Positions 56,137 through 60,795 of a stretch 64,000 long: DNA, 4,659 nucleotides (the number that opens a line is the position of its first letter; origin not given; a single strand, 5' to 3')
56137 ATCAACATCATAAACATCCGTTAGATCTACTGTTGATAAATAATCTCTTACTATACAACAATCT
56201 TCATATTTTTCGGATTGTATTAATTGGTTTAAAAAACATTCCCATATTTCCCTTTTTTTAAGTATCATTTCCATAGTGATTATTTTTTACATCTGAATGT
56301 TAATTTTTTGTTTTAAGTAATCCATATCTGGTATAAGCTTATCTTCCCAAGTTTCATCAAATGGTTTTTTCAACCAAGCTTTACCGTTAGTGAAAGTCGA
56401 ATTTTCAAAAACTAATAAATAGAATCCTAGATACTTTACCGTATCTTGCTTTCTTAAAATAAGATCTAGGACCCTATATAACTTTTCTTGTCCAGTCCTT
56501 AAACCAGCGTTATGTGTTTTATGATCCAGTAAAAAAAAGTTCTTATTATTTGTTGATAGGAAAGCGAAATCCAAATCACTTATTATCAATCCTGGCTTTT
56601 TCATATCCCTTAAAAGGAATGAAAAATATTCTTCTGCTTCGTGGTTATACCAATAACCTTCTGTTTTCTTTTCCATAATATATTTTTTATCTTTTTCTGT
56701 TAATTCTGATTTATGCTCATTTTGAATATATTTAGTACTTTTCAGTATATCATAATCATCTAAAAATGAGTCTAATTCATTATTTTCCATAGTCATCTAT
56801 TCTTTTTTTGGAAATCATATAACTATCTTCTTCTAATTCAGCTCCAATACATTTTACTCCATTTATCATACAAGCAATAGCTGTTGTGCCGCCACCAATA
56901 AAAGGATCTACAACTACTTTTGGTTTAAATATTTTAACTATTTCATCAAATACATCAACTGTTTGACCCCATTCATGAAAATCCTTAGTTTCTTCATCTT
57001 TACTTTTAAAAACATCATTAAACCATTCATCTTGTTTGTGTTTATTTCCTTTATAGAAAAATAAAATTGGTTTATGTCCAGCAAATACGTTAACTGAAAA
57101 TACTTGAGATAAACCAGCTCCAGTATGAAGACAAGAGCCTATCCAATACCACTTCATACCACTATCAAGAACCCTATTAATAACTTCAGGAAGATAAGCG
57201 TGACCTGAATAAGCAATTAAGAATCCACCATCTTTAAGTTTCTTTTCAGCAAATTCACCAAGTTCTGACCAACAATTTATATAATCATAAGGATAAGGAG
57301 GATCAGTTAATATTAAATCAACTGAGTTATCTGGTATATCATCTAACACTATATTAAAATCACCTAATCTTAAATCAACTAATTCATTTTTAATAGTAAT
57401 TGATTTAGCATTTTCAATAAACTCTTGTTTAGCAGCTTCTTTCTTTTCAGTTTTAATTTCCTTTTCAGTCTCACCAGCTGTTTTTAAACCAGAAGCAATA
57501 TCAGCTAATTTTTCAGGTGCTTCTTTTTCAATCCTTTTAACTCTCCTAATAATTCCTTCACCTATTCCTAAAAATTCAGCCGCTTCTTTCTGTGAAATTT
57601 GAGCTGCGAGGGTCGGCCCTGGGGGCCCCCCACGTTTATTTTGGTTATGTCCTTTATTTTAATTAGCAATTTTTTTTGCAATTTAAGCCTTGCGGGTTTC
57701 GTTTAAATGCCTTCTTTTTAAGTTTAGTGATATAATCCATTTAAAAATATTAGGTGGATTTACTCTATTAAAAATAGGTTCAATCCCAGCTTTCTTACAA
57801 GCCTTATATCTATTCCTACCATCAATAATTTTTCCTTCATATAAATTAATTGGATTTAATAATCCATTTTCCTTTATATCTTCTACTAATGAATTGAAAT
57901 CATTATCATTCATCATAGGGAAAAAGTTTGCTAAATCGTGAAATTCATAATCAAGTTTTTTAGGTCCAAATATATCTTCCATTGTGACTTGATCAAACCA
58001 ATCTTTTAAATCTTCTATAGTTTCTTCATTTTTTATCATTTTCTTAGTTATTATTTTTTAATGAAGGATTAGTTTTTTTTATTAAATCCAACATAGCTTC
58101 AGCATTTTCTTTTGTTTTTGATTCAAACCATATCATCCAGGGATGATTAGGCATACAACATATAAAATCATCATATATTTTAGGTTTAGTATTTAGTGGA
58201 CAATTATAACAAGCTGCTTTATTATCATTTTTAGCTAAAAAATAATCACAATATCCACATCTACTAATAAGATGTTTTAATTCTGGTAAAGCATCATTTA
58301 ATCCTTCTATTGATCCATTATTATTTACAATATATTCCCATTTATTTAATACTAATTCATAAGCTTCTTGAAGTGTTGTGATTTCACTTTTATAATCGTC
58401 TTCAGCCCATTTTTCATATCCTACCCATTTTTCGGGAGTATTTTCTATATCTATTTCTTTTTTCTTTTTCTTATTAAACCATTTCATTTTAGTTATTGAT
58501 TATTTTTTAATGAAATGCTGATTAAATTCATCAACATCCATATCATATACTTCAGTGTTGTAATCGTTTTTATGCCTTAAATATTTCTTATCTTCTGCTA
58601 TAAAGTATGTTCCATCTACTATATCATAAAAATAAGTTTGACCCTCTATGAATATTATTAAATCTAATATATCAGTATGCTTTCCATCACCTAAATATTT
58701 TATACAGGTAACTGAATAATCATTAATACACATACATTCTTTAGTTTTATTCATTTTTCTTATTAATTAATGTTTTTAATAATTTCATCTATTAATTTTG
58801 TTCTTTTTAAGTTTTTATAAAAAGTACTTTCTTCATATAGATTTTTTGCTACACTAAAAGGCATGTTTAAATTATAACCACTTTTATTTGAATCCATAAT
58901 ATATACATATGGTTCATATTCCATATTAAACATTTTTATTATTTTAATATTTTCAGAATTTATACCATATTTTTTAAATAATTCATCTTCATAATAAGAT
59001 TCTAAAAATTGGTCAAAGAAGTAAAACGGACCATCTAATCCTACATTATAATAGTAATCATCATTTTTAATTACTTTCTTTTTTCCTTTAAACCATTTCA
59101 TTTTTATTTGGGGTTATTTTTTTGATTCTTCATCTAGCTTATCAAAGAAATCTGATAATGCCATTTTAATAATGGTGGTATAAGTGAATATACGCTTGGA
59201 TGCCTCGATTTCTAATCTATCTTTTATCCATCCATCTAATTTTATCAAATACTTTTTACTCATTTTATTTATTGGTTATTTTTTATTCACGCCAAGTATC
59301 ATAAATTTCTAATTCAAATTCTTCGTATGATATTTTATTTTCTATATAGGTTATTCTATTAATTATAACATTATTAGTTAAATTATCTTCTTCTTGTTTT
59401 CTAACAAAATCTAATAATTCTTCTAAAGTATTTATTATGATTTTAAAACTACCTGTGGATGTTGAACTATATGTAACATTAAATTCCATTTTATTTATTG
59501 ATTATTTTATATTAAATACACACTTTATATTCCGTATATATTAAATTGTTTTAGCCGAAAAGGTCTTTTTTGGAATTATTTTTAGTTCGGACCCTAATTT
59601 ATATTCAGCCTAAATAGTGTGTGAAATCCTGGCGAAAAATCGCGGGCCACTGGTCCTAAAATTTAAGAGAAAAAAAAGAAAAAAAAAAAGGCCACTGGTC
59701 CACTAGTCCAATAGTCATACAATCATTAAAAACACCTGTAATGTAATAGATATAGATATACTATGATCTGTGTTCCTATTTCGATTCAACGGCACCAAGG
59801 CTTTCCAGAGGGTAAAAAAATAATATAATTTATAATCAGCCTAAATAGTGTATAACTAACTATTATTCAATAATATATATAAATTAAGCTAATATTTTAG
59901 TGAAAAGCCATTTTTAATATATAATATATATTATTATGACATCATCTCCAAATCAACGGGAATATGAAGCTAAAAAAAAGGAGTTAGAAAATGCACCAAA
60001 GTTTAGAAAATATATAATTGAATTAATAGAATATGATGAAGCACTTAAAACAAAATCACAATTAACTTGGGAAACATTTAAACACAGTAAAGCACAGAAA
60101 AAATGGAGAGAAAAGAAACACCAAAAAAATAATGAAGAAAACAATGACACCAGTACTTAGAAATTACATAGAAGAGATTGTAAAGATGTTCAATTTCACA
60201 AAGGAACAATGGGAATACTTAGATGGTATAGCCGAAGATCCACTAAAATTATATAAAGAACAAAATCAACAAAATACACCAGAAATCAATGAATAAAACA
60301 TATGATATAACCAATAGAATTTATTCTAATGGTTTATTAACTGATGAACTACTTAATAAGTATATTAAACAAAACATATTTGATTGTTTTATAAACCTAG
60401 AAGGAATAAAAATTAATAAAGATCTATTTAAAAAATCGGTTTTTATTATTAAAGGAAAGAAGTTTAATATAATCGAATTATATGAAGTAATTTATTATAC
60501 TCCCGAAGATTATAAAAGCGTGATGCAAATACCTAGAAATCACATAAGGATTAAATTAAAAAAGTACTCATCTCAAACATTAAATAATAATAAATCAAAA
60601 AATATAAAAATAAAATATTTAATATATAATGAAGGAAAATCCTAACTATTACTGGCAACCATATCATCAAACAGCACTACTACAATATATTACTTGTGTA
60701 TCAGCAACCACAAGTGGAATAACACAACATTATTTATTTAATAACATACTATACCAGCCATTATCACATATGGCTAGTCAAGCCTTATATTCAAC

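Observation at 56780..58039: ParB-HTH-DNA methyltransferase fusion frame broken by two in-frame TAA codons eight codons apart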

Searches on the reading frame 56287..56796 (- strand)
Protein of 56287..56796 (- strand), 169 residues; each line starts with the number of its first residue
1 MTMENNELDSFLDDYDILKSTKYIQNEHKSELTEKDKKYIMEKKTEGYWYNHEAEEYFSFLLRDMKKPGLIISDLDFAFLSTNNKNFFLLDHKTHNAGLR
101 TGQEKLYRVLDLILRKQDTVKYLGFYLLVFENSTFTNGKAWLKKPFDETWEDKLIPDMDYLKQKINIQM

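Call 50: search_protein_families(library=pfam, proteins=[window:56287-56796:-], max_evalue=0.01)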
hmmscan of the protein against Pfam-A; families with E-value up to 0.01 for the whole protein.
window:56287-56796:- (169 aa): 0 families

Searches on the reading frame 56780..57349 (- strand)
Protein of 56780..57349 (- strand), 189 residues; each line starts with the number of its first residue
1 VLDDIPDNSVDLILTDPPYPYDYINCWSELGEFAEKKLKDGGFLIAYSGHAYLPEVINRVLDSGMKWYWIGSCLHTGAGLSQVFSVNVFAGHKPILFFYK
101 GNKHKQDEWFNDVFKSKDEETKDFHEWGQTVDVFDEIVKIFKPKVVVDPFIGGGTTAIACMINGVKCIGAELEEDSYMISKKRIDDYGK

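Call 10: search_protein_families(library=pfam, proteins=[window:56780-57349:-], max_evalue=1)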
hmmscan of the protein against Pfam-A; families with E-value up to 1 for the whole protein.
window:56780-57349:- (189 aa): 4 families
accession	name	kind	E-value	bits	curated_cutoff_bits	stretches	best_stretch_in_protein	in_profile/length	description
PF01555.25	N6_N4_Mtase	-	8.6e-11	42.6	26.7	2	104-181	134-220/221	DNA methylase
PF02086.21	MethyltransfD12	-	0.00066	19.9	22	1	134-186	9-64/253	D12 class N6 adenine-specific DNA methyltransferase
PF01170.24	UPF0020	-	0.0086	16.2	22.3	0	6-19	116-131/197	RMKL-like, methyltransferase domain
PF22630.2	NMB1110_3rd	-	0.25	12.2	27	1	132-149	26-43/59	Tail protein NMB1110-like, third domain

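Call 57: list_cluster_members(proteins=[L004:4638-5897:-, L007:2371-2751:-, window:56780-57349:-])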
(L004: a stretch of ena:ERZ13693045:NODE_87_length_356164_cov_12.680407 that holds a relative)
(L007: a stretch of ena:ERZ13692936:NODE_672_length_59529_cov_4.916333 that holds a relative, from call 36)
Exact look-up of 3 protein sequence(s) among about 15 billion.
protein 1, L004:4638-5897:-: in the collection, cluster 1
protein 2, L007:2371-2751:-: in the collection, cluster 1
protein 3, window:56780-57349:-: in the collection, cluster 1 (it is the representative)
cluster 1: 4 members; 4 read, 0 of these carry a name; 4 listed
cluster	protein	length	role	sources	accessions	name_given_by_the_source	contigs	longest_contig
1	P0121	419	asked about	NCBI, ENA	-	-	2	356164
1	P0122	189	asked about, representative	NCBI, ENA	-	-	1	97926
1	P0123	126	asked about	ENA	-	-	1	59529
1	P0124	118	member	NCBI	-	-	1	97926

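Call 59: find_encoding_contigs(protein=window:56780-57349:-, flank=3000, max_places=10)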
Protein window:56780-57349:- (189 aa): 2 contigs read that carry it; 1 place shown.
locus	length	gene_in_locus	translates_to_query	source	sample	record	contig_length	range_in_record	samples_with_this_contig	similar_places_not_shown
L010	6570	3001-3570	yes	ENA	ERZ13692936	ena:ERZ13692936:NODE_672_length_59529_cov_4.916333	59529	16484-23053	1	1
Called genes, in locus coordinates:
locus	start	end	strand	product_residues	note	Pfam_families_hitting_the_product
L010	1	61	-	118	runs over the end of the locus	-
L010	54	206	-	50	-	-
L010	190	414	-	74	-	-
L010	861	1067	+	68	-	-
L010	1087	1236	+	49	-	-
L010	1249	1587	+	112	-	-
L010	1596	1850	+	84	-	-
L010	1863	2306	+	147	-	-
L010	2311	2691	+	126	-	-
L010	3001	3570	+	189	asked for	PF01555:N6_N4_Mtase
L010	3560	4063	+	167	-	-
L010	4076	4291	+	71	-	-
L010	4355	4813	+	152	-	-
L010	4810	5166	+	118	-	-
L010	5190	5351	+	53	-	-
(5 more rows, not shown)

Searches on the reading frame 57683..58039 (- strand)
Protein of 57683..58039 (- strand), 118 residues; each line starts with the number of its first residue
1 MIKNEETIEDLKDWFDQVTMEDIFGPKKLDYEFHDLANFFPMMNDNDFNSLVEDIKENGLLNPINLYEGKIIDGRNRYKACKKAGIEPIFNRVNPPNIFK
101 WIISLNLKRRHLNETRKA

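Call 10: search_protein_families(library=pfam, proteins=[window:57683-58039:-], max_evalue=1)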
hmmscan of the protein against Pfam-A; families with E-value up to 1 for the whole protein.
window:57683-58039:- (118 aa): 2 families
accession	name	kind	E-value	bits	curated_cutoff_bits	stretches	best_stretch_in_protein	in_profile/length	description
PF02195.25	ParB_N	-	0.00025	21.4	26.3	1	43-89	22-73/95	ParB N-terminal domain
PF07315.17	DUF1462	-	0.016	15.9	25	1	9-80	19-87/93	Protein of unknown function (DUF1462)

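Call 15: find_encoding_contigs(protein=window:57683-58039:-, flank=6000, max_places=6)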
Protein window:57683-58039:- (118 aa): no gene with exactly this product is on record in the collection.

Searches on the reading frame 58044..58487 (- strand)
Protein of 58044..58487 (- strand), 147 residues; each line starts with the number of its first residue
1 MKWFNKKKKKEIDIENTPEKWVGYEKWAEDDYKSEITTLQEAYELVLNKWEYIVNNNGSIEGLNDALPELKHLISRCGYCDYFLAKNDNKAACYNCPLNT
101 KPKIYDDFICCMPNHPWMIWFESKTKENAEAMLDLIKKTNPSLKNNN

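Call 34: find_encoding_contigs(protein=window:58044-58487:-, flank=3000, max_places=10)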
Protein window:58044-58487:- (147 aa): 5 contigs read that carry it; 2 places shown.
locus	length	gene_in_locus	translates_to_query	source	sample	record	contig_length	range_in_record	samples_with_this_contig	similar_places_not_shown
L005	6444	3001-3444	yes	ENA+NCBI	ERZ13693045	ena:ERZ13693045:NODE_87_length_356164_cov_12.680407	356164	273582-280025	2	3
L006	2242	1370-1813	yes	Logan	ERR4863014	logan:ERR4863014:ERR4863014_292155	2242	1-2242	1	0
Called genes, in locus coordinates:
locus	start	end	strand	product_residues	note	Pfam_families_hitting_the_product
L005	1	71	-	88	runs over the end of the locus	-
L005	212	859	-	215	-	-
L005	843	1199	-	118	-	-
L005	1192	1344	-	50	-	-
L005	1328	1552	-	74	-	-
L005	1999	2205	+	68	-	-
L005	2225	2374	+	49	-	-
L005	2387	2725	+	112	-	-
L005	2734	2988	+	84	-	-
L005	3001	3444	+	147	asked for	-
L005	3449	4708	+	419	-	PF02086:MethyltransfD12 (faint), PF01555:N6_N4_Mtase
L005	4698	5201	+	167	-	-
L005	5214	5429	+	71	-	-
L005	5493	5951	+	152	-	-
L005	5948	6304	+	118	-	-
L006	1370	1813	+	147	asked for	-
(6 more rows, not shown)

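Call 50: search_protein_families(library=pfam, proteins=[window:58044-58487:-], max_evalue=0.01)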
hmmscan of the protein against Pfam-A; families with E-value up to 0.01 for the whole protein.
window:58044-58487:- (147 aa): 1 family
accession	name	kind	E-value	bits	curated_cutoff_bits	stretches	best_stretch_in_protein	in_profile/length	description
PF07418.16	PCEMA1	-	0.0071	16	21.4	0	4-41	33-70/294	Acidic phosphoprotein precursor PCEMA1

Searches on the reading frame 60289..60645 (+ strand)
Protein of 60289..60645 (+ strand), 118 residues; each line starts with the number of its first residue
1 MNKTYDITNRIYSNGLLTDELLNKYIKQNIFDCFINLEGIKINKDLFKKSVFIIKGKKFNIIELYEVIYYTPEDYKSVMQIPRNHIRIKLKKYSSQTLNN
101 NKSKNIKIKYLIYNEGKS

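Call 36: find_encoding_contigs(protein=window:60289-60645:+, flank=5000, max_places=10)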
Protein window:60289-60645:+ (118 aa): 2 contigs read that carry it; 1 place shown.
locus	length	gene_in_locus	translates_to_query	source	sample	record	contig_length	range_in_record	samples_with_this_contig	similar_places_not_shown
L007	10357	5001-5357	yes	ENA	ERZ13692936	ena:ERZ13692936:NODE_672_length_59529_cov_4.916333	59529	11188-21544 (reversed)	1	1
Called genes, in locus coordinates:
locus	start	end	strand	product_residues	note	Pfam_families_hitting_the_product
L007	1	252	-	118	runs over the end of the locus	-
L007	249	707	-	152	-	-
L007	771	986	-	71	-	-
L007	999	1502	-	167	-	-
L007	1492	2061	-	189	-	PF01555:N6_N4_Mtase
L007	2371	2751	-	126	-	-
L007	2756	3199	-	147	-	-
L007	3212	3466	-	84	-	-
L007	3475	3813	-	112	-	-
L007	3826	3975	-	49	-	-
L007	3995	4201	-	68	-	-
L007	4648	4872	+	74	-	-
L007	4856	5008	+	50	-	-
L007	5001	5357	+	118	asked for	-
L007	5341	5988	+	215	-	-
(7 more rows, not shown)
